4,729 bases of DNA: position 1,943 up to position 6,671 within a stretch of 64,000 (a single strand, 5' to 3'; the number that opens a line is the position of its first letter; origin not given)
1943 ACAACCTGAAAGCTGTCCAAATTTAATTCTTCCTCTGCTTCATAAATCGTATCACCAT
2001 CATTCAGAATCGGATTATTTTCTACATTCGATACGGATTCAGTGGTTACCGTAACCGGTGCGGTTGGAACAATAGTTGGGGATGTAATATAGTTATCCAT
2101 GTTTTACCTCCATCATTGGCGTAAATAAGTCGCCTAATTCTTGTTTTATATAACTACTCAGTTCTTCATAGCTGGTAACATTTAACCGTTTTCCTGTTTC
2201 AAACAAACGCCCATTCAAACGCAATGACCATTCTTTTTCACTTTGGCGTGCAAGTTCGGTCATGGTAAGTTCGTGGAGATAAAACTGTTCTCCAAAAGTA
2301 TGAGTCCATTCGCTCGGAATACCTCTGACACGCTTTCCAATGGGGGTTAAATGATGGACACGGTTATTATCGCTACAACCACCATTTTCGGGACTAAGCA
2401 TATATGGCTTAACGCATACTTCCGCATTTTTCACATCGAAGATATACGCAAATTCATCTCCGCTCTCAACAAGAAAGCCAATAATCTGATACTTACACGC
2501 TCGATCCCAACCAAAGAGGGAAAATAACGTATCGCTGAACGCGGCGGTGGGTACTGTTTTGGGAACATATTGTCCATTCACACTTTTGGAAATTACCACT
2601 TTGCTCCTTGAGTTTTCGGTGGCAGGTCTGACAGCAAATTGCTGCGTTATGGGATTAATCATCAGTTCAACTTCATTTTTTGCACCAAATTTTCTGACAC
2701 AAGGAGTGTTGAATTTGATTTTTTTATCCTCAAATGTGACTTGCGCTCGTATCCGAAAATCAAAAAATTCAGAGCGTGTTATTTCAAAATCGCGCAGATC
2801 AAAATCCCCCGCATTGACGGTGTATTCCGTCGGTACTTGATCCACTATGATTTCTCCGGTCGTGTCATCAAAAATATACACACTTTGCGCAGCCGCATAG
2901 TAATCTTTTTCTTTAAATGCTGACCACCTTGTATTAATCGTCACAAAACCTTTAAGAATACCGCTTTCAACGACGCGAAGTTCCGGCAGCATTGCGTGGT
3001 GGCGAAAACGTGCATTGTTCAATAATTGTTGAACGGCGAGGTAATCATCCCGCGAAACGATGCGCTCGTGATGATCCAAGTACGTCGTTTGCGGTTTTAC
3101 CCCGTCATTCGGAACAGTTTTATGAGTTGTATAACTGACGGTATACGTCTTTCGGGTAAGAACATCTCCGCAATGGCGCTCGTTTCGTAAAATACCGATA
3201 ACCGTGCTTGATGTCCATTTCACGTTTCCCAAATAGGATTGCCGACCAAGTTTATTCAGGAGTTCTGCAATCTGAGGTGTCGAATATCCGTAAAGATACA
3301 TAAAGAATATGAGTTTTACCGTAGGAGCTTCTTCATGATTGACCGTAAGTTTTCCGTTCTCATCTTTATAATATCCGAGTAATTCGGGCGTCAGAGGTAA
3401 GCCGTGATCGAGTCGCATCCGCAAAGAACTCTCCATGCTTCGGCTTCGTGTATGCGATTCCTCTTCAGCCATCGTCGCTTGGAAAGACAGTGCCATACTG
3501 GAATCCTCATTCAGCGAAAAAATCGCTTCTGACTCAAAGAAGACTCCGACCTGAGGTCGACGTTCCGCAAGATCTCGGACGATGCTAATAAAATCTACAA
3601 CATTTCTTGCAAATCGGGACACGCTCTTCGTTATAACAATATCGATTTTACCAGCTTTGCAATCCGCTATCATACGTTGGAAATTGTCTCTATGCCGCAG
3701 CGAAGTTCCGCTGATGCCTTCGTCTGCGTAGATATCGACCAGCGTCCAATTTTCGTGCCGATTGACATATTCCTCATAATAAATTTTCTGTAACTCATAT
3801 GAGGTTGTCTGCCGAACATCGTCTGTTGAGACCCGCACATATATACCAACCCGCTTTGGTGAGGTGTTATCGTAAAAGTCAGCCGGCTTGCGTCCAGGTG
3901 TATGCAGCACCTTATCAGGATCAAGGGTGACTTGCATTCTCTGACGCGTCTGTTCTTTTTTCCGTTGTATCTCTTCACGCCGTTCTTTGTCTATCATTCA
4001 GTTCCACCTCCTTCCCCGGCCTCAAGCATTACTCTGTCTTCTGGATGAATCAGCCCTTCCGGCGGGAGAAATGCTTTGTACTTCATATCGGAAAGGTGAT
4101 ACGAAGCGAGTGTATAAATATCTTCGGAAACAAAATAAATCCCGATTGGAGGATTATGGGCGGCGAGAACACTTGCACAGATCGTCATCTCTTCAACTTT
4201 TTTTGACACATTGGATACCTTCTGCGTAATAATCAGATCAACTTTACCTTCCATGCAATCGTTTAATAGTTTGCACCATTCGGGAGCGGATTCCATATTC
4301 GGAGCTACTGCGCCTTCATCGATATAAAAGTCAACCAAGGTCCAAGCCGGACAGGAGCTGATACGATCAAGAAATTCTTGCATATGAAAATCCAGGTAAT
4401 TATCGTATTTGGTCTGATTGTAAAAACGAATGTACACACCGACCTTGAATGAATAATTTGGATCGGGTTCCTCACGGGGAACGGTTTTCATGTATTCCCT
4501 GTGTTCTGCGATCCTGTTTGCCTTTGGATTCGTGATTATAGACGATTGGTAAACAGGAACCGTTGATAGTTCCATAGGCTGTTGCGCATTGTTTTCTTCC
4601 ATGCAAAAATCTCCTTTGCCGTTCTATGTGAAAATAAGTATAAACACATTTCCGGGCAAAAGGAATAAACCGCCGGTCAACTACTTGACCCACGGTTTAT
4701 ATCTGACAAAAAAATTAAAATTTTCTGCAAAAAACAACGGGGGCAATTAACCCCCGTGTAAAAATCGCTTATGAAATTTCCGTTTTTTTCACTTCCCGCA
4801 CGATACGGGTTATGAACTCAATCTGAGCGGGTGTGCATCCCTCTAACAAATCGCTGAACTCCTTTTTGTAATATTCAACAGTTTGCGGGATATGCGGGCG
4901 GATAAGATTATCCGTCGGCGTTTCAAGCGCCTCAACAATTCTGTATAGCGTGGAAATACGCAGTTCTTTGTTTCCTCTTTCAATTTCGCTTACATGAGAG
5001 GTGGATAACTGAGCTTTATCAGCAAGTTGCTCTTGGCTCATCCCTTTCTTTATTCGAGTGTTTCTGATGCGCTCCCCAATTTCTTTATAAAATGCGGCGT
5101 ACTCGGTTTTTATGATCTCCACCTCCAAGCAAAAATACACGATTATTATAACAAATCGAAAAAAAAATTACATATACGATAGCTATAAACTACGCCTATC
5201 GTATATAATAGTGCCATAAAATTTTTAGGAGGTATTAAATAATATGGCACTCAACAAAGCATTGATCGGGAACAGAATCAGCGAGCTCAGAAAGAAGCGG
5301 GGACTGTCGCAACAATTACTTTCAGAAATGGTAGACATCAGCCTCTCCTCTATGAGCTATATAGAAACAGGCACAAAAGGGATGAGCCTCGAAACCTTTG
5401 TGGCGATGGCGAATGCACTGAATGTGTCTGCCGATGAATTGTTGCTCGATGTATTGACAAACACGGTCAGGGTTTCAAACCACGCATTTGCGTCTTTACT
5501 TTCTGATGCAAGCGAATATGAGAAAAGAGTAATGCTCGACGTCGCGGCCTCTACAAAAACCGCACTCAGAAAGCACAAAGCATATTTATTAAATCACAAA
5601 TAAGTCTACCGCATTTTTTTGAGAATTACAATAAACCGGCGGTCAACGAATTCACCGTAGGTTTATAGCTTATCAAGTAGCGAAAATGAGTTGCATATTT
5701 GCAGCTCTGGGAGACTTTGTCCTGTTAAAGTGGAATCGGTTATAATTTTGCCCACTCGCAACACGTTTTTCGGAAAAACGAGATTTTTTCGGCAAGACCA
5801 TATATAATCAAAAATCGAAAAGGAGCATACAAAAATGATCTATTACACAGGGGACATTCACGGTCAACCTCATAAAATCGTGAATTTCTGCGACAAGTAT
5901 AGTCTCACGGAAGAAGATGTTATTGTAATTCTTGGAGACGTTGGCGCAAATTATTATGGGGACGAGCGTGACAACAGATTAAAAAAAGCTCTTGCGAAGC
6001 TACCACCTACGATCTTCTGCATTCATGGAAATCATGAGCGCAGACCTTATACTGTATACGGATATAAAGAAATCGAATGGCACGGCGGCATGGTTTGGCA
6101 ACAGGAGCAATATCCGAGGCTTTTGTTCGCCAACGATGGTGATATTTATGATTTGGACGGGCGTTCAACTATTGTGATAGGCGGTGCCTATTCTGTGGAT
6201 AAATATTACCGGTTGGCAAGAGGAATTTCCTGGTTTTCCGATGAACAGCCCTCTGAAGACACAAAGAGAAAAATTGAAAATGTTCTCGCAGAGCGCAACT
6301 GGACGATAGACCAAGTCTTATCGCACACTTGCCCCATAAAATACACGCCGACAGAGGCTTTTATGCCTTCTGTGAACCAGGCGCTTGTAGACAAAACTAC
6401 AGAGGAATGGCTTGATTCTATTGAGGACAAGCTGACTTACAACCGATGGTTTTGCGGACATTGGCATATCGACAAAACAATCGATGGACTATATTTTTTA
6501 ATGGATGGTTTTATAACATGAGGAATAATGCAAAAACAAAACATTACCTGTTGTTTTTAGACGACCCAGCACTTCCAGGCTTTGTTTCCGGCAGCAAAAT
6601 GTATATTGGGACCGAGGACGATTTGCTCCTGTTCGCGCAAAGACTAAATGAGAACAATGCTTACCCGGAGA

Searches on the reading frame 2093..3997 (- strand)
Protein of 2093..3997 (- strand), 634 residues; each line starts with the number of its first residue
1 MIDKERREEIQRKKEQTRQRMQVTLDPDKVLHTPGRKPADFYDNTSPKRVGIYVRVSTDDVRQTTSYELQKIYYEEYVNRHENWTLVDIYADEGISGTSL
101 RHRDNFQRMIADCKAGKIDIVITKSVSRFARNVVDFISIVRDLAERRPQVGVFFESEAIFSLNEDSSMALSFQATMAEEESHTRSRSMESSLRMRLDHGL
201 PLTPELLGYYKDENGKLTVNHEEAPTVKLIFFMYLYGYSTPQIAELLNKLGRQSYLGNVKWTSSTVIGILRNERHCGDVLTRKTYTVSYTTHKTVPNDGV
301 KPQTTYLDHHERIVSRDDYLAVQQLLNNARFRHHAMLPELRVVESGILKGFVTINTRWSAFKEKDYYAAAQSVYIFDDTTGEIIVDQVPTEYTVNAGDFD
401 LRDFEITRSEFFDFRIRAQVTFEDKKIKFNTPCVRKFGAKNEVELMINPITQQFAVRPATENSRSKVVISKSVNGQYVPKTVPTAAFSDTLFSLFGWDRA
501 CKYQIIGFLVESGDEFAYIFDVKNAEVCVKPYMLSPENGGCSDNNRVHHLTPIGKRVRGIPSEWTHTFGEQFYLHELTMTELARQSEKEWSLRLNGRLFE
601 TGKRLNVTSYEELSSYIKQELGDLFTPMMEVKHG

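Call 8: search_protein_families(library=pfam, proteins=[window:2093-3997:-], max_evalue=0.01)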
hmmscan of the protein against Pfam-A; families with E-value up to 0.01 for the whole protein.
window:2093-3997:- (634 aa): 2 families
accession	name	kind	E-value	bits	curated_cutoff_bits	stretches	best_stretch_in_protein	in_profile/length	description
PF00239.26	Resolvase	-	5.7e-26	91.8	23.3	1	52-192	3-136/145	Resolvase, N terminal domain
PF07508.19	Recombinase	-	2.2e-19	70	21.1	1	222-327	2-100/102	Recombinase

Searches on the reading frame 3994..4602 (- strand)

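Call 8: search_protein_families(library=pfam, proteins=[window:3994-4602:-], max_evalue=0.01)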
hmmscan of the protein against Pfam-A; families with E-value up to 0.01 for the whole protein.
window:3994-4602:- (202 aa): 1 family
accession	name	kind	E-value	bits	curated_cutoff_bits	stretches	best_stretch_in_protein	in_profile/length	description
PF00239.26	Resolvase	-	0.00017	22.2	23.3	1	57-159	4-100/145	Resolvase, N terminal domain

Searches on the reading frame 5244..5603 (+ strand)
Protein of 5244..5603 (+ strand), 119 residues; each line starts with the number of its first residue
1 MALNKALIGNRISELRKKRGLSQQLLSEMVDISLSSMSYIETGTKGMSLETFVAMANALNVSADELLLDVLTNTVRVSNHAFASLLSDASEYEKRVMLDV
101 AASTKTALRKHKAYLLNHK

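Call 51: search_protein_families(library=phrogs, proteins=[window:5244-5603:+], max_evalue=0.001)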
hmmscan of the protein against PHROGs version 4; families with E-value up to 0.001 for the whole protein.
window:5244-5603:+ (119 aa): 16 families
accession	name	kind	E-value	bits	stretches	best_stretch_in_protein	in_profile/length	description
phrog_8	-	transcription regulation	1.3e-13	52.1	1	8-68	77-137/346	transcriptional regulator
phrog_5823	-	transcription regulation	5.1e-12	46.6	1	7-67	6-67/404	transcriptional regulator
phrog_3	-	transcription regulation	1.4e-11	45.8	1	5-74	86-155/430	transcriptional repressor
phrog_4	-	transcription regulation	1e-10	42.2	1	7-74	136-199/400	transcriptional repressor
phrog_1373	-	transcription regulation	1e-08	36.3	1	8-75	64-131/166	transcriptional regulator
phrog_2439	-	transcription regulation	3.5e-08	33.7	1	4-90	4-88/367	transcriptional regulator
phrog_2967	-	transcription regulation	1.6e-07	32.1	1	5-73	8-76/225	transcriptional regulator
phrog_7241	-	transcription regulation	1.9e-06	28.9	1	12-67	66-121/122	transcriptional regulator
phrog_2328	-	transcription regulation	1.4e-05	25.9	1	8-64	16-72/128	transcriptional repressor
phrog_147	-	transcription regulation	2.6e-05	25.5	1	8-56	5-54/100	transcriptional regulator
phrog_4583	-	transcription regulation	4.1e-05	24.5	1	10-73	13-76/81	transcriptional repressor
phrog_7396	-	unknown function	8.6e-05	23.3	1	5-67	13-78/227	-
phrog_2104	-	unknown function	0.00018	22.7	0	10-45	42-77/103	-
phrog_2339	-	DNA, RNA and nucleotide metabolism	0.00066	20.6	0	5-61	23-80/98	HTH DNA binding protein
phrog_34939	-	unknown function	0.00075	20.2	1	9-84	11-85/280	-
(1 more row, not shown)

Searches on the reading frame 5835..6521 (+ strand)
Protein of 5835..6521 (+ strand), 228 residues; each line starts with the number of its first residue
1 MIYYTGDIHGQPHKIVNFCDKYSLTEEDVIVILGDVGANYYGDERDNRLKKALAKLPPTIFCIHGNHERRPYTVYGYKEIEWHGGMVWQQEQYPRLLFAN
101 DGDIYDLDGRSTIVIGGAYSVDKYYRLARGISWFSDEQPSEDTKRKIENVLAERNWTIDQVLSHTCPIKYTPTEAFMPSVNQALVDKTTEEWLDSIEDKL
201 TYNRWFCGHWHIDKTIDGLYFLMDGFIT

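Call 8: search_protein_families(library=pfam, proteins=[window:5835-6521:+], max_evalue=0.01)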
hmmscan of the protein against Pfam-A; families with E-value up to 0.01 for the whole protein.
window:5835-6521:+ (228 aa): 1 family
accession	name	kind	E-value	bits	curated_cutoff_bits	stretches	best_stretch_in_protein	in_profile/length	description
PF00149.33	Metallophos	-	3.3e-13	50.9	21.5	1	2-212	3-190/191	Calcineurin-like phosphoesterase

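Call 51: search_protein_families(library=phrogs, proteins=[window:5835-6521:+], max_evalue=0.001)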
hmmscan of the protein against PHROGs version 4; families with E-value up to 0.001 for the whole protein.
window:5835-6521:+ (228 aa): 3 families
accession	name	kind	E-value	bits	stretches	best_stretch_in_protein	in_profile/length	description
phrog_1649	-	other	3.5e-27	95.9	1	1-213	37-254/308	metallo-phosphoesterase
phrog_246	-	other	8.4e-05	22.8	1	2-91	178-269/417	NinI-like serine-threonine phosphatase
phrog_547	-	other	9.3e-05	22.6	0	24-73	70-115/245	phosphoesterase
